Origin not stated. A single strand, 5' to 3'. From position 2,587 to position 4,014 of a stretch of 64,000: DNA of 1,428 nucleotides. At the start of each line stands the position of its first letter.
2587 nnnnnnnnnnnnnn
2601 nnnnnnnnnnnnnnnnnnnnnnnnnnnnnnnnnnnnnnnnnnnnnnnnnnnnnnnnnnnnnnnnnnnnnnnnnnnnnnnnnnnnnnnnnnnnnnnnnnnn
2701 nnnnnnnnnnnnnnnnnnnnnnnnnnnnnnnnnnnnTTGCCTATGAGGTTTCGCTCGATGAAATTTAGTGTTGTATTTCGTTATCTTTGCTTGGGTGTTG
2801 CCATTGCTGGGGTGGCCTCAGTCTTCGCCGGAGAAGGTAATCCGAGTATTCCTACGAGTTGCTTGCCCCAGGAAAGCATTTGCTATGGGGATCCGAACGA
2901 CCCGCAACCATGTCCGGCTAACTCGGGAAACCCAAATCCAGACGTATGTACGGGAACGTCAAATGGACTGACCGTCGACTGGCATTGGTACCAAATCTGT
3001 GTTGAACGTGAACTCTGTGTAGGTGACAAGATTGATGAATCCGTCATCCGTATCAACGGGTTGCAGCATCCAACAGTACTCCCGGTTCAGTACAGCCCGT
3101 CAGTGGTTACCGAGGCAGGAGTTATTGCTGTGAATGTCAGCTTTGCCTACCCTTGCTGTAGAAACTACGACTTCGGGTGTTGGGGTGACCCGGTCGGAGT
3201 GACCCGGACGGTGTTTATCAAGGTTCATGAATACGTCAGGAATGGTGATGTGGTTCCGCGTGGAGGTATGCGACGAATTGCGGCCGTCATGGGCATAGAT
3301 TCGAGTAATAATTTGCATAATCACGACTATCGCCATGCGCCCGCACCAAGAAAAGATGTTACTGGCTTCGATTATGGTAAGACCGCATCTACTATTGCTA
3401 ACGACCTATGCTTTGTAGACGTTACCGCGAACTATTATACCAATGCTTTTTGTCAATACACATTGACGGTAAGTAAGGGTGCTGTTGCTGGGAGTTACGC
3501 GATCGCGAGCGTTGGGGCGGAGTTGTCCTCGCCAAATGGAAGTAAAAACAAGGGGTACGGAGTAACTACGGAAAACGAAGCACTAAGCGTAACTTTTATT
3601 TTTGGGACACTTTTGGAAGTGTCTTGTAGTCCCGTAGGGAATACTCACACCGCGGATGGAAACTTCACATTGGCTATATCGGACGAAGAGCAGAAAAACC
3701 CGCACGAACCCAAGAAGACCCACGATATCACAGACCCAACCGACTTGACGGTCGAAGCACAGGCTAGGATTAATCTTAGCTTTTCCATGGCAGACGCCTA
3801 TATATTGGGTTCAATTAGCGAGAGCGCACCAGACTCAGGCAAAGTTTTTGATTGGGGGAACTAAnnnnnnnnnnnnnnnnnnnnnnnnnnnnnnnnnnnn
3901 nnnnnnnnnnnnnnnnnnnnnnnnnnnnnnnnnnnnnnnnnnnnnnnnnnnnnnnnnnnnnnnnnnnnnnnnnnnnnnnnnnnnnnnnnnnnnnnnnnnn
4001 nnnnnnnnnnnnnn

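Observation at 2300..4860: Low-GC island replacing the 3' end of a TPR-protein gene and carrying two coupled secreted ORFs of unknown function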

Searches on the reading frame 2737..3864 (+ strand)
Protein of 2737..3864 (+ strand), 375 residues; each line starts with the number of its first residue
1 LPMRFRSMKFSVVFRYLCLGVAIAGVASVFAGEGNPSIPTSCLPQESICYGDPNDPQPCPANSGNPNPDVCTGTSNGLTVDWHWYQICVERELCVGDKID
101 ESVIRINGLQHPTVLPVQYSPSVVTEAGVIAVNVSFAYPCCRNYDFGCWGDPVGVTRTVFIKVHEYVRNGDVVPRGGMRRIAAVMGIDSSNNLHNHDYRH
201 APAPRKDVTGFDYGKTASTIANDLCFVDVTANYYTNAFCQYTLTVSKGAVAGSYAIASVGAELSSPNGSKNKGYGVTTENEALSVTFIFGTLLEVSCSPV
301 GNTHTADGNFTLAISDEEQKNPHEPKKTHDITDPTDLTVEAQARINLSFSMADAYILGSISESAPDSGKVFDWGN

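Call 4: search_protein_families(library=pfam, proteins=[window:2737-3864:+], max_evalue=1)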
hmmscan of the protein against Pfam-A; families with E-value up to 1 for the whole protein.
window:2737-3864:+ (375 aa): 1 family
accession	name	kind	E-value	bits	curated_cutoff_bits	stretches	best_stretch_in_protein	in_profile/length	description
PF15196.11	Harakiri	-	0.13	13.3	27.9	1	58-117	3-67/94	Activator of apoptosis harakiri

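Call 5: find_encoding_contigs(protein=window:2758-3861:+, flank=10000, max_places=8)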
Protein window:2758-3861:+ (368 aa): 1 contig read that carries it; 1 place shown.
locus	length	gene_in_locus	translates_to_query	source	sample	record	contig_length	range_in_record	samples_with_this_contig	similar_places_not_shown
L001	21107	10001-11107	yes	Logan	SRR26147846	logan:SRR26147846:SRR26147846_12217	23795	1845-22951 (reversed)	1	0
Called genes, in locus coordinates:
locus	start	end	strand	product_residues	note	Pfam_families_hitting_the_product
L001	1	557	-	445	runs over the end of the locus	PF02878:PGM_PMM_I, PF02879:PGM_PMM_II, PF02880:PGM_PMM_III, PF00408:PGM_PMM_IV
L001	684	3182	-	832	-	PF13229:Beta_helix (weak)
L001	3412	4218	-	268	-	-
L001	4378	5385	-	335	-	-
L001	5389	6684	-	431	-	-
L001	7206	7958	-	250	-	-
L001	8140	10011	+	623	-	PF13174:TPR_6 (faint), PF13428:TPR_14 (faint), PF13525:YfiO, PF14559:TPR_19 (faint)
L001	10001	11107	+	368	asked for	-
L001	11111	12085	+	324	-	-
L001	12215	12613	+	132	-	-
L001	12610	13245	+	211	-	PF00551:Formyl_trans_N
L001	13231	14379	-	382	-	PF13439:Glyco_transf_4, PF00534:Glycos_transf_1, PF13692:Glyco_trans_1_4, PF13524:Glyco_trans_1_2 (weak)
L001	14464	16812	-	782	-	PF03958:Secretin_N, PF00263:Secretin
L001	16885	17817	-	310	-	-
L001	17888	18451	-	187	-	PF03958:Secretin_N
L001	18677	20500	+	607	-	PF01839:FG-GAP (faint), PF13517:FG-GAP_3, PF07593:UnbV_ASPIC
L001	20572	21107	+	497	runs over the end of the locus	-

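Call 7: find_homologous_proteins(query=window:2758-3861:+, max_evalue=0.01)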
Query window:2758-3861:+ (368 aa): 1 proteins with E <= 0.01 among 2553 candidates.
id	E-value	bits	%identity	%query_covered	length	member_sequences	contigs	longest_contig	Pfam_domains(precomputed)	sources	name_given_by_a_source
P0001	8.4e-254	859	100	100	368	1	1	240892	-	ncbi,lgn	ncbi:MAG: hypothetical protein RLY93_12525 [Sumerlaeia bacterium]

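Call 25: search_protein_families(library=ncbifam, proteins=[window:2758-3861:+, L001:4378-5382:-, L001:5389-6681:-, L001:7206-7955:-, L001:3412-4215:-], max_evalue=1)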
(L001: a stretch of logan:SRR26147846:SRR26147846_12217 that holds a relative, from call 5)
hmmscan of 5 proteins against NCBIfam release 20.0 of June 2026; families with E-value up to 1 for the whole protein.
window:2758-3861:+ (368 aa): 0 families

L001:4378-5382:- (334 aa): 2 families
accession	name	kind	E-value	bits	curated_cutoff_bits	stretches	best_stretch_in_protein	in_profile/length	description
NF041425.1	OS_HP2_seleno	subfamily_domain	0.014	15.8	100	1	36-100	8-70/98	OS_HP2 family (seleno)protein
NF011836.1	PRK15308.1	equivalog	0.095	12.2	500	1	44-106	161-222/236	fimbrial chaperone TcfA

L001:5389-6681:- (430 aa): 0 families

L001:7206-7955:- (249 aa): 0 families

L001:3412-4215:- (267 aa): 1 family
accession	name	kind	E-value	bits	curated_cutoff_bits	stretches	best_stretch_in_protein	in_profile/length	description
NF041057.1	Rcas_1661_fam_Se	equivalog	0.071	12.6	190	1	9-80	2-70/247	Rcas_1661 family thioredoxin-like (seleno)lipoprotein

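Call 26: search_solved_structures(query=window:2758-3861:+, max_evalue=10)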
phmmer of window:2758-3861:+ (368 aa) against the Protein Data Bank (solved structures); distinct sequences matched with E-value up to 10: 1.
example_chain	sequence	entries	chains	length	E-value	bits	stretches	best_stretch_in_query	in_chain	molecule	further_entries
9dak_B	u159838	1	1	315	0.21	13.4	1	62-161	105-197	Spike glycoprotein receptor binding domain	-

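Call 28: predict_structure(protein=window:2758-3861:+)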
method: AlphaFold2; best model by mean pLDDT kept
length: 368 residues; sequences in the alignment: 1
mean_pLDDT: 31.3   pTM: 0.20
mean pLDDT of the five models: 31.3, 25.9, 25.4, 25.1, 25.1
residues with pLDDT >= 90: 0; 70-90: 0; 50-70: 15; < 50: 353
segments of 3 or more residues with pLDDT < 50: 19-368
pLDDT, mean of each block of 10 residues (from residue 1): 54 53 38 30 33 37 36 34 37 34 27 28 35 37 36 32 26 27 27 25 25 26 27 28 25 26 27 24 25 26 28 35 32 29 30 30 31
secondary structure, 60 per line:
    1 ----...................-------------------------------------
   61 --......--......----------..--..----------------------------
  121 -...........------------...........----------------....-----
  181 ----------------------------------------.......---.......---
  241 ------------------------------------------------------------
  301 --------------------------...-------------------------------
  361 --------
elements in order: H5-23 E63-68 E71-76 E122-132 E145-155 E172-175 E221-227 E231-237

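Call 31: find_related_loci(query=window:2758-3861:+, collection=viral_contigs, flank=5000)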
Query window:2758-3861:+ (368 aa) in viral_contigs; peptide patterns used: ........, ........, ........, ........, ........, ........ (x = any residue, [..] = any of these).
3 stretches matched a pattern, but none encodes a relative of the query by tblastn (E <= 1e-3).

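Call 37: search_protein_families(library=pfam, proteins=[L001:684-3179:-, L001:3412-4215:-, L001:4378-5382:-, L001:5389-6681:-, L001:7206-7955:-], max_evalue=0.1)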
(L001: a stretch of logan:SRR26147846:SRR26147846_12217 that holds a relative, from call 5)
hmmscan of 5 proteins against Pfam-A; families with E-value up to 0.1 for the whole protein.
L001:684-3179:- (831 aa): 1 family
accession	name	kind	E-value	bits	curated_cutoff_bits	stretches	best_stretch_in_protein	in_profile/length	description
PF13229.12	Beta_helix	-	1.2e-18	67.7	25.9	2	553-704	12-142/158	Right handed beta helix region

L001:3412-4215:- (267 aa): 0 families

L001:4378-5382:- (334 aa): 2 families
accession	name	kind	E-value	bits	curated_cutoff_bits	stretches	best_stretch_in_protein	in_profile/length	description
PF07610.17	DUF1573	-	0.00082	19.8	26.1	1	49-102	23-75/98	Protein of unknown function (DUF1573)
PF22544.2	HYDIN_VesB_CFA65-like_Ig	-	0.0063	17.2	25.5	0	231-322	2-97/100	HYDIN/CFA65/VesB-like, Ig-like domain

L001:5389-6681:- (430 aa): 0 families

L001:7206-7955:- (249 aa): 0 families

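Call 48: search_protein_families(library=padloc, proteins=[window:2758-3861:+], max_evalue=1)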
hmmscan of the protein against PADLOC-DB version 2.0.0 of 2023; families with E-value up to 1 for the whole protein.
window:2758-3861:+ (368 aa): 0 families

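Call 49: search_protein_families(library=phrogs, proteins=[window:2758-3861:+], max_evalue=1)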
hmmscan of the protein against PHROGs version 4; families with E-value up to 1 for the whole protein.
window:2758-3861:+ (368 aa): 0 families
